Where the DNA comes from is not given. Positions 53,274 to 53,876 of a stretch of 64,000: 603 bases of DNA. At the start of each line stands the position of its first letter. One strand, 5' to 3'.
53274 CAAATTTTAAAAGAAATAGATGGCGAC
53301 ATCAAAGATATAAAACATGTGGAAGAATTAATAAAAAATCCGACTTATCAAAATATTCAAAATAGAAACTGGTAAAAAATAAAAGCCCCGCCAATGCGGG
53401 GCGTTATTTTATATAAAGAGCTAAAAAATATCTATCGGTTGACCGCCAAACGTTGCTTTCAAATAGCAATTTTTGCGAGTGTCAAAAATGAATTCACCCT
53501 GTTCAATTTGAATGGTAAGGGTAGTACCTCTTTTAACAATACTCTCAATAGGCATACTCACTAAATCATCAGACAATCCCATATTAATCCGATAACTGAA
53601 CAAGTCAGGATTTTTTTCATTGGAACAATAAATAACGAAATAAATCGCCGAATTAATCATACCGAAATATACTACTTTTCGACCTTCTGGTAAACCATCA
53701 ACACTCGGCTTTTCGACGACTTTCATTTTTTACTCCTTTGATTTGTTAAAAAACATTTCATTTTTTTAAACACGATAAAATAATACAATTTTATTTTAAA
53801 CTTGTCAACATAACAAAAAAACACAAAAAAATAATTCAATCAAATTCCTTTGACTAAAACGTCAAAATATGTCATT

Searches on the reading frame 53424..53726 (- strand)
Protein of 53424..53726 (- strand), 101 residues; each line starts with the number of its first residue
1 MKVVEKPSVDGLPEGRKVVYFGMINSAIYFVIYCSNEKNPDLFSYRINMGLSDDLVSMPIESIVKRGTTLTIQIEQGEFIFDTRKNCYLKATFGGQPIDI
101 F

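Call 3: search_protein_families(library=pfam, proteins=[window:53424-53726:-], max_evalue=10)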
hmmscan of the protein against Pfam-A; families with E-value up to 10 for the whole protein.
window:53424-53726:- (101 aa): 0 families

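Call 9: search_protein_families(library=ncbifam, proteins=[window:53424-53726:-], max_evalue=10)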
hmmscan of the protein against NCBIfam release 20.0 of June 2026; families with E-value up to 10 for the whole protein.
window:53424-53726:- (101 aa): 0 families

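Call 10: search_protein_families(library=phrogs, proteins=[window:53424-53726:-], max_evalue=1)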
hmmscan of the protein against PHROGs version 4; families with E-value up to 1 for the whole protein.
window:53424-53726:- (101 aa): 0 families

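Call 70: search_protein_families(library=padloc, proteins=[window:53424-53726:-], max_evalue=0.1)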
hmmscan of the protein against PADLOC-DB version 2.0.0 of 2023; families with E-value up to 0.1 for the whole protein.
window:53424-53726:- (101 aa): 0 families
